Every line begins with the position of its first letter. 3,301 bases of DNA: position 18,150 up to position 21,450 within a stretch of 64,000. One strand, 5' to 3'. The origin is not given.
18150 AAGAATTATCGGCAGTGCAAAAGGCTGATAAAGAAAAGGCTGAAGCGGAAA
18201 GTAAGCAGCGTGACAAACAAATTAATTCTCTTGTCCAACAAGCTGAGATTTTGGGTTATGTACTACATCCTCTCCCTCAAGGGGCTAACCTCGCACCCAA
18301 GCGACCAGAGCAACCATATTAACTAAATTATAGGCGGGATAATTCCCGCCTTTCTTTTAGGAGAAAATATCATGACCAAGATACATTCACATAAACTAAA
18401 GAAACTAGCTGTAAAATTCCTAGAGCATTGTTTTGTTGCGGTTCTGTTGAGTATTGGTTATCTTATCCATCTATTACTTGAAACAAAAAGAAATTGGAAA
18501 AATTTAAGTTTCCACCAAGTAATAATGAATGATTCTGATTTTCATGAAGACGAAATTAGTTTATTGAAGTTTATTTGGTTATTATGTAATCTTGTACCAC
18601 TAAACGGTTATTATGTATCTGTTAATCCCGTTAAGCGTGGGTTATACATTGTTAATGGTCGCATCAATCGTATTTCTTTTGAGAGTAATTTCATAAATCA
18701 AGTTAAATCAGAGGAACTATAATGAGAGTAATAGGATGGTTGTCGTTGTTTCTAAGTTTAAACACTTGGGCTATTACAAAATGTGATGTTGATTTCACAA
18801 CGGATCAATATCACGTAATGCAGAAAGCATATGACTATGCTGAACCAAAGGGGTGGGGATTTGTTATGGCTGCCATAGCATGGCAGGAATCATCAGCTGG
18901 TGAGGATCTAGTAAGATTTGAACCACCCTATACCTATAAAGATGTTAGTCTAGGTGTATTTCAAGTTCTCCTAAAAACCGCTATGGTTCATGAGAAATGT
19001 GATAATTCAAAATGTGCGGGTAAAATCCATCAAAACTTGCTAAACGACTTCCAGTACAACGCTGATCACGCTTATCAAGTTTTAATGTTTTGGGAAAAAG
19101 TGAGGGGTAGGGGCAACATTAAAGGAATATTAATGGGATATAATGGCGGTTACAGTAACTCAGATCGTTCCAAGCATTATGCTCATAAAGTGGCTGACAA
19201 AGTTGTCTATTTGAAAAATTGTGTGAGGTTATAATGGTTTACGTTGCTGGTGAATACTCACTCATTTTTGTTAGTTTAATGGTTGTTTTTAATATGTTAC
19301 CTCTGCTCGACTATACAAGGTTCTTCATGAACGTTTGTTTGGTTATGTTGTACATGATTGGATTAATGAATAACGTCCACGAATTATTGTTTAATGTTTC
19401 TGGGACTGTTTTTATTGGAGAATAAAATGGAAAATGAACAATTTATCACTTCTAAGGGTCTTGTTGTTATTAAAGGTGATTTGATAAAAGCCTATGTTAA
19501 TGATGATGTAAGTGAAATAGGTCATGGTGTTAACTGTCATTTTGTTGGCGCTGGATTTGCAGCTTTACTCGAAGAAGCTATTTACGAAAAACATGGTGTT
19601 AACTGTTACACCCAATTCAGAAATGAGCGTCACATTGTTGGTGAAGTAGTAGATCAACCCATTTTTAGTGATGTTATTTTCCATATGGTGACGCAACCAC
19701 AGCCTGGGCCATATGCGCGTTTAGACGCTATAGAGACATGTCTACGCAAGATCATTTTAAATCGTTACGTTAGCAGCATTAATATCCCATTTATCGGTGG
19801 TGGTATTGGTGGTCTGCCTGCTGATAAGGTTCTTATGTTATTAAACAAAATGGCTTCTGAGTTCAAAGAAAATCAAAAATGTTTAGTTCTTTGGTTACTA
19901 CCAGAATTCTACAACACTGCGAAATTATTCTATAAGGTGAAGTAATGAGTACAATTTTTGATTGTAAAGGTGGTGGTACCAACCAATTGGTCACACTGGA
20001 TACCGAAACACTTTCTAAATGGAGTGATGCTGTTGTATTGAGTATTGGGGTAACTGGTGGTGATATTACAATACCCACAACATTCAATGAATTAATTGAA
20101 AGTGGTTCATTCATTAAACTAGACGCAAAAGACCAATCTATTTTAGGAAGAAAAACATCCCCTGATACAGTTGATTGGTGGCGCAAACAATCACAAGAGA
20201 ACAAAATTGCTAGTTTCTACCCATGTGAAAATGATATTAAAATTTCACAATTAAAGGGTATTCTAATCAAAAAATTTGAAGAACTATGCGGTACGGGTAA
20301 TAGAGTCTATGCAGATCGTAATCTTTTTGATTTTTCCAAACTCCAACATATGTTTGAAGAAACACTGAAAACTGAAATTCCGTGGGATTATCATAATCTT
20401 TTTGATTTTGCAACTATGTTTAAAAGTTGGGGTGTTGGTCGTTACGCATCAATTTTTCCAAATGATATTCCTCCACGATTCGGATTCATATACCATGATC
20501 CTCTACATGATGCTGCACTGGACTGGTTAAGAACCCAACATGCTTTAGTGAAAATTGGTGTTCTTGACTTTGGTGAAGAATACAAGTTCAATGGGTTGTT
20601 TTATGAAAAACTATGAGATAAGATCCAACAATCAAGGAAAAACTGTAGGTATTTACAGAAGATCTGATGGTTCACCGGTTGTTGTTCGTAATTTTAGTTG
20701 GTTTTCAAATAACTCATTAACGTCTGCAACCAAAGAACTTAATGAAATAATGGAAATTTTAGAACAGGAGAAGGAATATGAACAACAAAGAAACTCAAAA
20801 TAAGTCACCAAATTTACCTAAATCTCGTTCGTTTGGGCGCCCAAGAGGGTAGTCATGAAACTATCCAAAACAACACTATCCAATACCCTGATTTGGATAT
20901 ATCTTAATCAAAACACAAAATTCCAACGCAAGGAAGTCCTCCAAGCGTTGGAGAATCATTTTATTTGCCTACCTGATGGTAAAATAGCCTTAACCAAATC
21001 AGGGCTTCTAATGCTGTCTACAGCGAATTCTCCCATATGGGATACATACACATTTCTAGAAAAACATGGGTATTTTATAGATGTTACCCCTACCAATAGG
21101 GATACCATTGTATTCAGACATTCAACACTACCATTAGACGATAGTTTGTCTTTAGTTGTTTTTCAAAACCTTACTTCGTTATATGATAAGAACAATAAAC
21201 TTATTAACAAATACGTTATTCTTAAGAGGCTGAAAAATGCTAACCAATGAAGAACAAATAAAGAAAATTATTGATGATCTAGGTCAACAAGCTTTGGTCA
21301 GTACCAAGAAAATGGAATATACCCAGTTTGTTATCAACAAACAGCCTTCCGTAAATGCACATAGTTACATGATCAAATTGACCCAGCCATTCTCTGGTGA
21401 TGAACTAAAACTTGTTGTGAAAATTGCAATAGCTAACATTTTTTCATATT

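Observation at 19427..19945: Macro-domain protein in the early region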

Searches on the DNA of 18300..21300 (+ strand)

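Call 6: search_dna_similar(query=window:18300-21300:+, collection=phages, mode=near, max_rows=20)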
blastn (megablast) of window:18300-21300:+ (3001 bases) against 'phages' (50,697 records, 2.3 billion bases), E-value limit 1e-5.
Records with a match: 2; places in all: 2; records where one place covers at least 80% of the query: 2.
Best place of each record, by identity: >=99% 2.
By first word of the organism name: Vibrio 2.
By host as written in the record: Vibrio cholerae O1 El Tor 2.
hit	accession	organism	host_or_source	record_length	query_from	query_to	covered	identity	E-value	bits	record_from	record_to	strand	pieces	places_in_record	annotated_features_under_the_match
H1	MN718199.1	Vibrio phage vB_VchM_Kuja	Vibrio cholerae O1 El Tor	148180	1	3001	100%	100.0%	0e+0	5542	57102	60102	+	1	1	hypothetical protein (x7) | putative membrane protein (x2)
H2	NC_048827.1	Vibrio phage vB_VchM_Kuja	Vibrio cholerae O1 El Tor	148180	1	3001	100%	100.0%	0e+0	5542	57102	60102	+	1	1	exonuclease | hypothetical protein (x8)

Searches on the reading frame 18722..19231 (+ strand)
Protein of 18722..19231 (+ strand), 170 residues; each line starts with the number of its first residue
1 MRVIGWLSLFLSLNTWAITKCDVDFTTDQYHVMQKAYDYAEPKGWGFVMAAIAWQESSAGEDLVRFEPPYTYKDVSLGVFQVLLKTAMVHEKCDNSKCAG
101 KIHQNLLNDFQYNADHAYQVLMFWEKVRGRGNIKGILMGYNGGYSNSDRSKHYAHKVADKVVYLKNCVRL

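Call 50: search_protein_families(library=pfam, proteins=[window:18722-19231:+], max_evalue=0.01)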
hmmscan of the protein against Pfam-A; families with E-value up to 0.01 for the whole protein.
window:18722-19231:+ (170 aa): 1 family
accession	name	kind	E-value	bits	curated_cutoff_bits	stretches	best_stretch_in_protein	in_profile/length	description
PF01464.25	SLT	-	0.00063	19.7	21.3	1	48-160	16-114/117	Transglycosylase SLT domain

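Call 51: search_protein_families(library=phrogs, proteins=[window:18722-19231:+], max_evalue=0.001)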
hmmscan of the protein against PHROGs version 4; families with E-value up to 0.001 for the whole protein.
window:18722-19231:+ (170 aa): 1 family
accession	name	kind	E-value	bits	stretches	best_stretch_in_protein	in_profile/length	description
phrog_600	-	unknown function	1.5e-41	143.1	1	4-168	5-172/178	unknown function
